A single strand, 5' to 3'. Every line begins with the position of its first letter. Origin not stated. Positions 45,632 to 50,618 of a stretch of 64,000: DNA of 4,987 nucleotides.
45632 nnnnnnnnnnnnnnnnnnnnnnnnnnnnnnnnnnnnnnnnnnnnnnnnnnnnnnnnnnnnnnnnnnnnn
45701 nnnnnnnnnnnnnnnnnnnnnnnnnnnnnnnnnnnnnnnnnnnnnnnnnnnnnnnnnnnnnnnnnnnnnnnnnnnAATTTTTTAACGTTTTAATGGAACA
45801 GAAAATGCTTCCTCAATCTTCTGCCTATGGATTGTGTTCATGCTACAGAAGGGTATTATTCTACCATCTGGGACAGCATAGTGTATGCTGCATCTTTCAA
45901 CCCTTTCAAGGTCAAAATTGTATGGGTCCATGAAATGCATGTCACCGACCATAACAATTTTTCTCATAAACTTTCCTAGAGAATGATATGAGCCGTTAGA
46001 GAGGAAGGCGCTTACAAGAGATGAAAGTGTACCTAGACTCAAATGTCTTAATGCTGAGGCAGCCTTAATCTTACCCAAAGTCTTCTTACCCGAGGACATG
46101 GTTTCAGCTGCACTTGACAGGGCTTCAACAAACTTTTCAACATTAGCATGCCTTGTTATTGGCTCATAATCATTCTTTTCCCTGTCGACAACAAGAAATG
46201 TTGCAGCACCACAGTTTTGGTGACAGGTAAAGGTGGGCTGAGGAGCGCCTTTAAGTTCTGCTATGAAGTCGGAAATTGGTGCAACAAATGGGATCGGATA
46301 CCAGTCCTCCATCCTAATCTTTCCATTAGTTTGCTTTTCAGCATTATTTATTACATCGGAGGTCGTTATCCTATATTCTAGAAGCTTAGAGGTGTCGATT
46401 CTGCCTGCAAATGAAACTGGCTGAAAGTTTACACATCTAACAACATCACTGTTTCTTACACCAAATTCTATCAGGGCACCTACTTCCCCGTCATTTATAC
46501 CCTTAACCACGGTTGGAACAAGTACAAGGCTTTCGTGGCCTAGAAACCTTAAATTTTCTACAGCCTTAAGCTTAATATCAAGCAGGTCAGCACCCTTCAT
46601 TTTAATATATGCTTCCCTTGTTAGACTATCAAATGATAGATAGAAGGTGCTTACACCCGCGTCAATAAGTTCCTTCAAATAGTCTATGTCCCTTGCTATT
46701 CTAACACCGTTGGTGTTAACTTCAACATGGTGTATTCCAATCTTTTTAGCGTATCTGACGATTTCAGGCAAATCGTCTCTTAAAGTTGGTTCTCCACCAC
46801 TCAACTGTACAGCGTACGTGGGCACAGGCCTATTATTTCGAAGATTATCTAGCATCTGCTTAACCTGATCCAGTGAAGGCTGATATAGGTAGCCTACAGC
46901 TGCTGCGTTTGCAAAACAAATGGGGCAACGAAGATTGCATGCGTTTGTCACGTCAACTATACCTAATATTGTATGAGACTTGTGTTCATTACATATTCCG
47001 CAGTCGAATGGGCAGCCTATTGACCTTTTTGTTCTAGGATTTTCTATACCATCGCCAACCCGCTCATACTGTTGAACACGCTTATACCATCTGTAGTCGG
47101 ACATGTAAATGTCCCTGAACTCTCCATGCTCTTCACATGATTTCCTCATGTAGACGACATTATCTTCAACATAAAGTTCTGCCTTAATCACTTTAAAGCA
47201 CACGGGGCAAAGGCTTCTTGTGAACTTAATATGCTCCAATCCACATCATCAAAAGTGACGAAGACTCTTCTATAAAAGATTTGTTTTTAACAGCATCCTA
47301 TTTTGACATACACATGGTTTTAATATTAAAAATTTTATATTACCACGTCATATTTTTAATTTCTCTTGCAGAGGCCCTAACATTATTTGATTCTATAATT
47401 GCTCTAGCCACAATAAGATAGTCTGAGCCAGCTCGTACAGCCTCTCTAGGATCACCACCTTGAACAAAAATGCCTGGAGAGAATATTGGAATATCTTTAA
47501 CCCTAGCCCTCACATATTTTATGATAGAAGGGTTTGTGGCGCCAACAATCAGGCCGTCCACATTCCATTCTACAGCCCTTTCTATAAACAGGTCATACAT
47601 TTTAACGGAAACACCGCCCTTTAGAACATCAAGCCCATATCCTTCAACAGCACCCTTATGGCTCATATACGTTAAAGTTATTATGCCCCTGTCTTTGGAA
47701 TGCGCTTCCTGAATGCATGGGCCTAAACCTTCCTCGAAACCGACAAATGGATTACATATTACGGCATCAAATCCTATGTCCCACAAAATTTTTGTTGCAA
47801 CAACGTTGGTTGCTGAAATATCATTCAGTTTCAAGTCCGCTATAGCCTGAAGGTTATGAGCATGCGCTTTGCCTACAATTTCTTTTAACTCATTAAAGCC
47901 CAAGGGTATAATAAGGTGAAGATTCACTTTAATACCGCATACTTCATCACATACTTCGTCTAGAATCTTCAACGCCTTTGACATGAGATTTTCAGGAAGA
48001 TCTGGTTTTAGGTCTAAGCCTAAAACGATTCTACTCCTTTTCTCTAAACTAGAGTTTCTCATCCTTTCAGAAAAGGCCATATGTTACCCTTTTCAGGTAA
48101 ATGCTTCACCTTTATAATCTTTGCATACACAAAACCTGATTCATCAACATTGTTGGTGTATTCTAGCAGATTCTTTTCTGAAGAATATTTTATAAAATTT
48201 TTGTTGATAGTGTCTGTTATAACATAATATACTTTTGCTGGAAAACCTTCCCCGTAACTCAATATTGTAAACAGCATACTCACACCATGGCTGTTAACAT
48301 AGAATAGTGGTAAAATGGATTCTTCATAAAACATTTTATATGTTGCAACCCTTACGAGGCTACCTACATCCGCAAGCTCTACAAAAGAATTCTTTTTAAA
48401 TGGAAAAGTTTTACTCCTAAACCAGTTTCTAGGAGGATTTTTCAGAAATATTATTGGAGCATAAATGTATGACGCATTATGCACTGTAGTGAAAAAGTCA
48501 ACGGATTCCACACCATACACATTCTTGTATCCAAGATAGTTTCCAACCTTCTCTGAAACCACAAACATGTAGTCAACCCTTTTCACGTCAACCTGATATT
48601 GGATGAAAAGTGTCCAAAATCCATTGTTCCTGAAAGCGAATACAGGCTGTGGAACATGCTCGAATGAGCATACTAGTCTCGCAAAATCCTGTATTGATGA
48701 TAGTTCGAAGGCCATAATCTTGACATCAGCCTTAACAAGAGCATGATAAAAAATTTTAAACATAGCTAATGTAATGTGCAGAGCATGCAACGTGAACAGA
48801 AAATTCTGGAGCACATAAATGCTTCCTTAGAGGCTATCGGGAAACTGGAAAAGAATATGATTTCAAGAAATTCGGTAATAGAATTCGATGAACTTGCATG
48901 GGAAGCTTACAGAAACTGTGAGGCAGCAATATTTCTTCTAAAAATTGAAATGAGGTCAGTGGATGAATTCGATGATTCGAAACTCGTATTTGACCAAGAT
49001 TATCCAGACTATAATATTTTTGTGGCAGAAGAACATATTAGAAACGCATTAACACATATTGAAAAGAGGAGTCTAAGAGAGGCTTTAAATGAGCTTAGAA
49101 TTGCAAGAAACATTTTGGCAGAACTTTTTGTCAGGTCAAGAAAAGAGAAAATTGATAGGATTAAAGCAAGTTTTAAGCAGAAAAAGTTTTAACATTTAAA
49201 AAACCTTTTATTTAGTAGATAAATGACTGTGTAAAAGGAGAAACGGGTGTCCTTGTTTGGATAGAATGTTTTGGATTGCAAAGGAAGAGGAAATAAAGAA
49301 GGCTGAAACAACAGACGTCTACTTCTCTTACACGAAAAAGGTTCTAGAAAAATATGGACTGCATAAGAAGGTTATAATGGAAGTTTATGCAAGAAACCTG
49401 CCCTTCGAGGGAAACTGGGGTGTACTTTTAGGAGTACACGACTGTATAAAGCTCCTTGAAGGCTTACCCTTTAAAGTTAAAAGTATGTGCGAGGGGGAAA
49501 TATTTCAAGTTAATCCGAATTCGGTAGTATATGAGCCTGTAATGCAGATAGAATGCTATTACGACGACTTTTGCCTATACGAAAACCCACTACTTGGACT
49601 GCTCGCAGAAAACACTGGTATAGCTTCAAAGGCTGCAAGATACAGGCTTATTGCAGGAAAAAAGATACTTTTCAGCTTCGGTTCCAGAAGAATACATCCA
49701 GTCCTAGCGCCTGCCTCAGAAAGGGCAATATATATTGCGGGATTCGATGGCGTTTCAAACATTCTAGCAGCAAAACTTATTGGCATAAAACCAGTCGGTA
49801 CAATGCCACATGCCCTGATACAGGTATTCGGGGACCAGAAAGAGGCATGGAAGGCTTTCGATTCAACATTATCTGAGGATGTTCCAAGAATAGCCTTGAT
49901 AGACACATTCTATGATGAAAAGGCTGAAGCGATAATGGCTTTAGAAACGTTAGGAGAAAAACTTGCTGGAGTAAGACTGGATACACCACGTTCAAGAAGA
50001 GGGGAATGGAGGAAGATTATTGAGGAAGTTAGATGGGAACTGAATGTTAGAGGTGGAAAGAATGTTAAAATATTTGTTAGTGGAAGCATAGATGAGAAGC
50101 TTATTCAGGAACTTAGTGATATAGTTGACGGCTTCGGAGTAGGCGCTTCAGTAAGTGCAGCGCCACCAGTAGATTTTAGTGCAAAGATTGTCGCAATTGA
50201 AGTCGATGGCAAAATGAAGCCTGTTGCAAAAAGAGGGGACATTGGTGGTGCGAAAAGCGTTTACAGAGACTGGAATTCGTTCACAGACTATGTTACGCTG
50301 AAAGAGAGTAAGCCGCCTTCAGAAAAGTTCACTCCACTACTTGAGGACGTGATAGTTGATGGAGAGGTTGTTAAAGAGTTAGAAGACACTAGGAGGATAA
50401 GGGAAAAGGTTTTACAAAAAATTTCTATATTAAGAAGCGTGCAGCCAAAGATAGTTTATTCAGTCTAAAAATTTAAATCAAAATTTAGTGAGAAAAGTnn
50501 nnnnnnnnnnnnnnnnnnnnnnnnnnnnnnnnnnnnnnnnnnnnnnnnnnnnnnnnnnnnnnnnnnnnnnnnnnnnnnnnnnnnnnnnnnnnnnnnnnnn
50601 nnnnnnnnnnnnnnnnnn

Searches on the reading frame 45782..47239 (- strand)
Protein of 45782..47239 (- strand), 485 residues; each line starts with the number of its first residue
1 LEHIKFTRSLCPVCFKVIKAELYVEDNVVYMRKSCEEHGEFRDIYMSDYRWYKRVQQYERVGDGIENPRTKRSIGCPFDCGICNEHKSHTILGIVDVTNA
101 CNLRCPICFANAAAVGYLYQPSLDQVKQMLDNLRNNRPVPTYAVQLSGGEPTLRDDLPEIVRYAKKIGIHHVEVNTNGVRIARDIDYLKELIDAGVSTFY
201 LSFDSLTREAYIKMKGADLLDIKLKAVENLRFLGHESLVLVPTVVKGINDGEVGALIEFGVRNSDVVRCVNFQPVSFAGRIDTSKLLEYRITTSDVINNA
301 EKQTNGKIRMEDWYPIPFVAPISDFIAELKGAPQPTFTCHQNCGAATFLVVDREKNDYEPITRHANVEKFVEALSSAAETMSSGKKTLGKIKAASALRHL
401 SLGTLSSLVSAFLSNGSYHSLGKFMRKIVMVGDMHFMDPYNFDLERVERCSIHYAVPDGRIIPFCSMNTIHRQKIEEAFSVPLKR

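Call 57: search_protein_families(library=pfam, proteins=[window:45782-47239:-], max_evalue=0.001)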
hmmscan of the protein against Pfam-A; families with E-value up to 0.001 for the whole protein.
window:45782-47239:- (485 aa): 3 families
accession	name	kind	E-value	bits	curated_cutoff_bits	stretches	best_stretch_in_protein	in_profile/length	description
PF04055.27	Radical_SAM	-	3.4e-28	99.3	29.5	1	97-259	3-165/166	Radical SAM superfamily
PF23545.1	Zn_ribbon_HMPTM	-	3.3e-18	65.4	27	1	4-46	2-44/45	HMPTM N-terminal zinc ribbon domain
PF13353.11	Fer4_12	-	0.00041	21.1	22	0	99-179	13-92/137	4Fe-4S single cluster domain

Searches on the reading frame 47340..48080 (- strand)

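Call 3: search_protein_families(library=pfam, proteins=[window:47340-48080:-], max_evalue=0.01)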
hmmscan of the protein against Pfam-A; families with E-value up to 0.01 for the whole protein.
window:47340-48080:- (246 aa): 1 family
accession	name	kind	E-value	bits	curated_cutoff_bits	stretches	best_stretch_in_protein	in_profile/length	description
PF00215.30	OMPdecase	-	1.1e-31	110.8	27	1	17-241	2-221/221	Orotidine 5'-phosphate decarboxylase / HUMPS family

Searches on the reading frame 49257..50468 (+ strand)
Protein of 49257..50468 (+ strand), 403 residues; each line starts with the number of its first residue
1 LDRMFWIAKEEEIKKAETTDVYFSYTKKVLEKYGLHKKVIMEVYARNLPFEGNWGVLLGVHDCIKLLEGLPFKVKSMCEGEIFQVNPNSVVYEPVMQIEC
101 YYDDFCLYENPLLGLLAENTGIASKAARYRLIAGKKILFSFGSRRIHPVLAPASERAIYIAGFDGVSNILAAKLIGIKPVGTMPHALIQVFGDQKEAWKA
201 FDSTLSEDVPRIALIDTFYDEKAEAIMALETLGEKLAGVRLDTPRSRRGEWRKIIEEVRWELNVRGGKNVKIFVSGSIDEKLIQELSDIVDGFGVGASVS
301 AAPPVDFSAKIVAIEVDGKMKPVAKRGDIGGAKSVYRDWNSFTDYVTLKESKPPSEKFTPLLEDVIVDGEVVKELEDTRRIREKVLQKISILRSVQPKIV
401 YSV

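Call 3: search_protein_families(library=pfam, proteins=[window:49257-50468:+], max_evalue=0.01)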
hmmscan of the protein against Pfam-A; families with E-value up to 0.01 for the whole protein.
window:49257-50468:+ (403 aa): 3 families
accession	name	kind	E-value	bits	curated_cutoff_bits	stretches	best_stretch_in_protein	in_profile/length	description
PF01729.25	QRPTase_C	-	6.3e-20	72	23.1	1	122-308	1-167/169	Quinolinate phosphoribosyl transferase, C-terminal domain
PF02749.22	QRPTase_N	-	1.4e-10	41.7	27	1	20-117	1-79/82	Quinolinate phosphoribosyl transferase, N-terminal domain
PF17956.6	NAPRTase_C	-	0.0045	17.9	23.3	0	354-393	48-87/111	Nicotinate phosphoribosyltransferase C-terminal domain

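Call 4: search_protein_families(library=ncbifam, proteins=[window:49257-50468:+], max_evalue=0.01)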
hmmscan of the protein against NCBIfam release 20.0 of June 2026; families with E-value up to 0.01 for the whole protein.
window:49257-50468:+ (403 aa): 11 families
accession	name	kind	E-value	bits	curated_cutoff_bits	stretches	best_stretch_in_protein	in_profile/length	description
NF006415.0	PRK08662.1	equivalog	9.3e-143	475.6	243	1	3-393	2-379/381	nicotinate phosphoribosyltransferase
NF006696.0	PRK09243.1-3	equivalog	1.5e-56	192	503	1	80-392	98-415/451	nicotinate phosphoribosyltransferase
TIGR01513.1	NAPRTase_put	equivalog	2e-52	178.6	297.4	2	73-393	88-432/452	nicotinate phosphoribosyltransferase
NF009131.0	PRK12484.1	equivalog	1.1e-48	166.1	330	1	91-393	103-413/455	nicotinate phosphoribosyltransferase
NF006698.0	PRK09243.1-5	equivalog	4.5e-47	160.8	531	1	74-390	104-416/440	nicotinate phosphoribosyltransferase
NF006695.0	PRK09243.1-2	equivalog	2.2e-40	138.7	469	2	86-387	99-418/480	nicotinate phosphoribosyltransferase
NF005529.0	PRK07188.1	equivalog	1.1e-38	133.1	378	1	10-316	16-335/358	nicotinate phosphoribosyltransferase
NF006694.0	PRK09243.1-1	equivalog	3.2e-38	131.6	663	1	73-350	95-382/485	nicotinate phosphoribosyltransferase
NF006697.0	PRK09243.1-4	equivalog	1.4e-32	113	776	1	73-358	96-391/488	nicotinate phosphoribosyltransferase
NF003704.0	PRK05321.1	subfamily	0.00059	19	379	1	162-196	195-229/398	nicotinate phosphoribosyltransferase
TIGR01514.1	NAPRTase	equivalog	0.0014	17.7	269.55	1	163-200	199-236/399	nicotinate phosphoribosyltransferase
